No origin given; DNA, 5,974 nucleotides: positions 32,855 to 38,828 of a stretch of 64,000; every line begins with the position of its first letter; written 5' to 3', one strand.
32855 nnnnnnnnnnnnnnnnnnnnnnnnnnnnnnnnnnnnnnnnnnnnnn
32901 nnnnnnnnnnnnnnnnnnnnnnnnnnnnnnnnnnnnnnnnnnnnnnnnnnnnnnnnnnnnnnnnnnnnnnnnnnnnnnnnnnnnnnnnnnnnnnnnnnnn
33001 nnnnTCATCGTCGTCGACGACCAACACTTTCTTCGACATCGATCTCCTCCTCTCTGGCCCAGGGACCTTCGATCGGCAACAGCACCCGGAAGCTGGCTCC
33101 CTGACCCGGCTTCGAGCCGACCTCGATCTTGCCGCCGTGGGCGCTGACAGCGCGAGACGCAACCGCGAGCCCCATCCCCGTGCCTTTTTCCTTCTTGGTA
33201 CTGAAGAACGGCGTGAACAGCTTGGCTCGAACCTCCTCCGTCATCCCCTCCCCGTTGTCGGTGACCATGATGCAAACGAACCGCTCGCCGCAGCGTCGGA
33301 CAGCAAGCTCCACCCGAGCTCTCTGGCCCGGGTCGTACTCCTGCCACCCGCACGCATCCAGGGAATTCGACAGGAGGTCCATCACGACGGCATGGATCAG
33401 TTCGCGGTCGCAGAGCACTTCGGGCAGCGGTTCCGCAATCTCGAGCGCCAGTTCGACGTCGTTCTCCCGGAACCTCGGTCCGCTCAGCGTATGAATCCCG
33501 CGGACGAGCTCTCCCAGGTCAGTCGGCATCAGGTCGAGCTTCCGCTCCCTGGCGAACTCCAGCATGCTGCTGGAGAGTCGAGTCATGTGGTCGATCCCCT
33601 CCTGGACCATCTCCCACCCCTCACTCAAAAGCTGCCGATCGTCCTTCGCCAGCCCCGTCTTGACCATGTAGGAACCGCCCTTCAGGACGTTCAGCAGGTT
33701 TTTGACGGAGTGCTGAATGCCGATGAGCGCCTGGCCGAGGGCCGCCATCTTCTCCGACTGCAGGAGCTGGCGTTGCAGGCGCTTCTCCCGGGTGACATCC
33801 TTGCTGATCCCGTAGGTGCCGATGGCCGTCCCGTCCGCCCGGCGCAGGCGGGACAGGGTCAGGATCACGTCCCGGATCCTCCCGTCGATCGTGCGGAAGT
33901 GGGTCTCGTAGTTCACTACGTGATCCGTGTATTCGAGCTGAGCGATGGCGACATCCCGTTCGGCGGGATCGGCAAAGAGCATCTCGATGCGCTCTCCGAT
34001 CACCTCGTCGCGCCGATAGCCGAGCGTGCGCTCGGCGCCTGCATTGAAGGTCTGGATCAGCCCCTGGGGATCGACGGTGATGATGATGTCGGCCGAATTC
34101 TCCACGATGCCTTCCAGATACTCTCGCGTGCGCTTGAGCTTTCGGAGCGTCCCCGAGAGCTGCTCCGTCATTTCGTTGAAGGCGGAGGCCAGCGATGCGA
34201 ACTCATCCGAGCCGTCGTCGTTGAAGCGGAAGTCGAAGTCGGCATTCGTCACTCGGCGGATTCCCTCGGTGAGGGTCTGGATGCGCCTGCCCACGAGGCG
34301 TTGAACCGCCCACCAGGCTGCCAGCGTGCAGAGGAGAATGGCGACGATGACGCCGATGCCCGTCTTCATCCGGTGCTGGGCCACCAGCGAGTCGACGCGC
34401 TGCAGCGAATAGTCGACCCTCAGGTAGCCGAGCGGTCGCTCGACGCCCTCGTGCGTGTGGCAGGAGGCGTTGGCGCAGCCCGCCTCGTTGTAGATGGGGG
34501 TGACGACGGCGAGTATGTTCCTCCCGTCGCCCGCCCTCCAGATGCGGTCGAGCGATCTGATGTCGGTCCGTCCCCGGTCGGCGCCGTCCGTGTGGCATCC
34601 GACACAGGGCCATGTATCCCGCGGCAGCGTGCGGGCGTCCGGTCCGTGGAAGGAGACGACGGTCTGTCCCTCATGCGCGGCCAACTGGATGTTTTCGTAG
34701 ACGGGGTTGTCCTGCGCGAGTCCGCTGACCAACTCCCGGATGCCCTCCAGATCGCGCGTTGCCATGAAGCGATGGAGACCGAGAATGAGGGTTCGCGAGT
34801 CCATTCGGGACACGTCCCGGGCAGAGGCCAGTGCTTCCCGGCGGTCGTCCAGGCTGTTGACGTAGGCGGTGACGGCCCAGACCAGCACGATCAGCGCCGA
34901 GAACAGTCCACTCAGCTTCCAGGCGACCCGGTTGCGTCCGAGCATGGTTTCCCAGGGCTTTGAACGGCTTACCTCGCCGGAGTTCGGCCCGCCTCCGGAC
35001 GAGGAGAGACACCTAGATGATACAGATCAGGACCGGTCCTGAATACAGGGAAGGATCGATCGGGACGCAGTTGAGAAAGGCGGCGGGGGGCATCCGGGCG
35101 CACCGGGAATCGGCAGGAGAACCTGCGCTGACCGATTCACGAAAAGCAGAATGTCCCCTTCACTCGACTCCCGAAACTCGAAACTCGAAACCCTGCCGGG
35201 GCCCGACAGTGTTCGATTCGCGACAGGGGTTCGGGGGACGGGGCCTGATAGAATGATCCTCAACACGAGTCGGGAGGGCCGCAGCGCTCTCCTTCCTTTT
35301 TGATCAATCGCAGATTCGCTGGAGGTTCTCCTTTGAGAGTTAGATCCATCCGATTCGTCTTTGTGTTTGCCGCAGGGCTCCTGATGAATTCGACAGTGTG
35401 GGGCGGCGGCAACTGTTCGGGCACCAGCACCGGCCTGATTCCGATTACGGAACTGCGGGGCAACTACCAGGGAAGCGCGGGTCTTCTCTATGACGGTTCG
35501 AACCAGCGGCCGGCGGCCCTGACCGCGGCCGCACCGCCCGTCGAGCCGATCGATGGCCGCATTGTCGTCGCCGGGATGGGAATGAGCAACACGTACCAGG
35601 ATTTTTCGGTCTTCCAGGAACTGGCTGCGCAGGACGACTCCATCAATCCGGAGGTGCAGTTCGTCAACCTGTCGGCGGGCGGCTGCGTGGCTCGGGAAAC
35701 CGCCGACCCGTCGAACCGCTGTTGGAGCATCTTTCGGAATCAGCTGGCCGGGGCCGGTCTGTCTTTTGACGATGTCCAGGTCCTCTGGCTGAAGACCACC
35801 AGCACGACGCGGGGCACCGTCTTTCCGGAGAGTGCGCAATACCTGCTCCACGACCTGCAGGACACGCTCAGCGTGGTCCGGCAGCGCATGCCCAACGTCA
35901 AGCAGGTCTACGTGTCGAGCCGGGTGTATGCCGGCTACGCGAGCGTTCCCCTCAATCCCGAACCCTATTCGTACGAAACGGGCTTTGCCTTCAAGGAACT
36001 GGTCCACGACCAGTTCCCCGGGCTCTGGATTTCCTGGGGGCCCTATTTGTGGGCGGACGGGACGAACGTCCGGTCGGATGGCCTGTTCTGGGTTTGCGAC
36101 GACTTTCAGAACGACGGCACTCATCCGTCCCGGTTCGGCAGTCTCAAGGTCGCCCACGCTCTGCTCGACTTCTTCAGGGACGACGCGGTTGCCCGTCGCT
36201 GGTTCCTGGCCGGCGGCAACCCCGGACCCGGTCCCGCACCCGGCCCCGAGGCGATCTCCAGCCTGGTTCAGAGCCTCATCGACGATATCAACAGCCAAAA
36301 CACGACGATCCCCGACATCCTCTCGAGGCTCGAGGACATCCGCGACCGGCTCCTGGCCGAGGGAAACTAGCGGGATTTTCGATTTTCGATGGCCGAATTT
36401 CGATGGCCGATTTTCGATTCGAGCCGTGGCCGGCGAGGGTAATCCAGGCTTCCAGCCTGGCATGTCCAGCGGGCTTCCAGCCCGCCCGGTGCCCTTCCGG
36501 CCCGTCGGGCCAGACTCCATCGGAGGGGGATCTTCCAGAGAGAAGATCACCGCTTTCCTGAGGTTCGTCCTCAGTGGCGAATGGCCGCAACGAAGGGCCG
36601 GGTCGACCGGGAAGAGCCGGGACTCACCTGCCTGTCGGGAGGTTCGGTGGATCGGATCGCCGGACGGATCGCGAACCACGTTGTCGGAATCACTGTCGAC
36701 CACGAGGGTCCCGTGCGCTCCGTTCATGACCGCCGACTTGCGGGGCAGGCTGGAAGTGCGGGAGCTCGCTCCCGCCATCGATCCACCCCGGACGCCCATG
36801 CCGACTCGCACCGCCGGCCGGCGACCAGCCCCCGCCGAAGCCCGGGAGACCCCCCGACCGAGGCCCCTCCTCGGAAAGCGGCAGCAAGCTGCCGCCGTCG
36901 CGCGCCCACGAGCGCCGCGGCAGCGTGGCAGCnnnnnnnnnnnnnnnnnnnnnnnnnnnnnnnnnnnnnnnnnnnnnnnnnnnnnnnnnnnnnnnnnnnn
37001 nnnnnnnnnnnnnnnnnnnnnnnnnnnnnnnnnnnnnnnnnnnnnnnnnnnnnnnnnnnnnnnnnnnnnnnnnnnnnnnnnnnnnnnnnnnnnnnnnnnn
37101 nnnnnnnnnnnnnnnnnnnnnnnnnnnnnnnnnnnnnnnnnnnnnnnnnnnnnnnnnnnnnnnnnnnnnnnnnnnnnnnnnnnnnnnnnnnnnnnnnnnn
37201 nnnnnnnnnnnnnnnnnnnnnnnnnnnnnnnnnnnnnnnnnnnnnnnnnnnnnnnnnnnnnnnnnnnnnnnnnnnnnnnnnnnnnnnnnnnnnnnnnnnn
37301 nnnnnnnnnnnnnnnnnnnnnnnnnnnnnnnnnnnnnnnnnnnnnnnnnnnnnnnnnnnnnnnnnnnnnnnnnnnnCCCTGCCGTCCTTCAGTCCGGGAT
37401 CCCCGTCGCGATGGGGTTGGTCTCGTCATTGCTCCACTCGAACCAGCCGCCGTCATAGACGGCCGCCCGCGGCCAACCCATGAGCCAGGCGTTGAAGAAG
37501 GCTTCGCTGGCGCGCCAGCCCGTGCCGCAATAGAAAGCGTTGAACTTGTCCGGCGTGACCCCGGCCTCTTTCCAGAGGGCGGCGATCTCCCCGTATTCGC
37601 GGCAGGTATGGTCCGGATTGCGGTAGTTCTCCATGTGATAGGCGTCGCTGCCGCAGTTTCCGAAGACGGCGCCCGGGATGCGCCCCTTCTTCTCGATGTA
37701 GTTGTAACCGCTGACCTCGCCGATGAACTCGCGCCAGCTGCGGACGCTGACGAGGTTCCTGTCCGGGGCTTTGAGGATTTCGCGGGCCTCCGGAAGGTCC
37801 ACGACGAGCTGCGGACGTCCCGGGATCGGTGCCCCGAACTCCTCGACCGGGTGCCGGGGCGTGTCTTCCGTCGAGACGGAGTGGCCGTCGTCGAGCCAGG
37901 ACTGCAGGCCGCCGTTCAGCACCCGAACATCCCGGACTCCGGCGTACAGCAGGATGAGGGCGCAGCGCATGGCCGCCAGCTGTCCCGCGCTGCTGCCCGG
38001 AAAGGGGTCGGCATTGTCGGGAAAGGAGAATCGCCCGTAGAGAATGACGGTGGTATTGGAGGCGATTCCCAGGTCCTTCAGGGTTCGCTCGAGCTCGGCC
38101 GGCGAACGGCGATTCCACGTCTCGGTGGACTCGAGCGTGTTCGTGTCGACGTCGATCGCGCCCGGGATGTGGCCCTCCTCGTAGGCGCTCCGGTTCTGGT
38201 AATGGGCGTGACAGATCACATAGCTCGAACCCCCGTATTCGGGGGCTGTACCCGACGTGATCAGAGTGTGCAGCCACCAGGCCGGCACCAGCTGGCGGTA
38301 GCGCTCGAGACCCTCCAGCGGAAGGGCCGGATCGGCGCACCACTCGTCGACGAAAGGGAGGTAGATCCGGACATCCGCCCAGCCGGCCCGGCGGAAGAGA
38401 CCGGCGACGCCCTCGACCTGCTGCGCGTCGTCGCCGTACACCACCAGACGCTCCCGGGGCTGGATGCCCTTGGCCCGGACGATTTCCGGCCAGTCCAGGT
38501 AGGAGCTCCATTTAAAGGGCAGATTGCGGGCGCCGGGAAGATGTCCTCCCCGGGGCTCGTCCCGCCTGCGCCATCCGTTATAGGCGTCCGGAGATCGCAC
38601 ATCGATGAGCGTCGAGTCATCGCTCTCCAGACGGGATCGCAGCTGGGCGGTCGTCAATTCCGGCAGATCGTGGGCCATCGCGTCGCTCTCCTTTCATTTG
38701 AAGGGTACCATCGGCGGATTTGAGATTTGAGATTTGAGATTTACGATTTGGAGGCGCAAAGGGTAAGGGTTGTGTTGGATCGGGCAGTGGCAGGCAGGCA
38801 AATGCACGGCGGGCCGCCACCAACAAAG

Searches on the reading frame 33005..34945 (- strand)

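Call 60: search_protein_families(library=pfam, proteins=[window:33005-34945:-], max_evalue=0.01)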
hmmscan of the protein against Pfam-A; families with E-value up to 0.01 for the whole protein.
window:33005-34945:- (646 aa): 7 families
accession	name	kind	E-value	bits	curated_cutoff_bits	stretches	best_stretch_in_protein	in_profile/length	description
PF02518.31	HATPase_c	-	1e-22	81.1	26.4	1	513-626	2-110/111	Histidine kinase-, DNA gyrase B-, and HSP90-like ATPase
PF13426.13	PAS_9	-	5.5e-13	49.5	27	1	286-385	2-102/103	PAS domain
PF00989.32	PAS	-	7.9e-13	48.9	22.6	1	276-383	2-112/113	PAS fold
PF08448.16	PAS_4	-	2e-12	47.7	23.1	1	281-389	1-110/110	PAS fold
PF00672.30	HAMP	-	1.1e-09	38.8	25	1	216-264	4-52/53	HAMP domain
PF13188.13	PAS_8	-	0.00013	22.2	21.8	1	275-328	1-55/65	PAS domain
PF13589.12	HATPase_c_3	-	0.0011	19.4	25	1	518-601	4-85/137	Histidine kinase-, DNA gyrase B-, and HSP90-like ATPase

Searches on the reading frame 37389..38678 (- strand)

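Call 33: search_protein_families(library=ncbifam, proteins=[window:37389-38678:-], max_evalue=0.01)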
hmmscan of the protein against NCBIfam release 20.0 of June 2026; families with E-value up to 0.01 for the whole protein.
window:37389-38678:- (429 aa): 4 families
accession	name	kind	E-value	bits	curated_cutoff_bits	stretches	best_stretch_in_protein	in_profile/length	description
NF008557.0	PRK11493.1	equivalog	2.8e-16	59.4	250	1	164-424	40-278/281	3-mercaptopyruvate sulfurtransferase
NF040901.1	SeO3_TeO2_ExtH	equivalog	5.5e-10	38.8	200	2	357-420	284-351/430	selenite/tellurite reduction operon rhodanese-like protein ExtH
NF041203.1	rhodanese_LYCAU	equivalog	4.3e-05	23.2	115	0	2-34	17-49/126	rhodanese-related (seleno)protein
NF006444.0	PRK08762.1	equivalog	0.0049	15.6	449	0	236-272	82-118/387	molybdopterin-synthase adenylyltransferase MoeB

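Call 60: search_protein_families(library=pfam, proteins=[window:37389-38678:-], max_evalue=0.01)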
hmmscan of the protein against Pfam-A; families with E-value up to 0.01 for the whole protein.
window:37389-38678:- (429 aa): 1 family
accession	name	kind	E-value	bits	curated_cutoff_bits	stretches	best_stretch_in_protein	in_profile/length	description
PF00581.25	Rhodanese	-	1.9e-38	131.4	22.2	3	297-417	4-101/102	Rhodanese-like domain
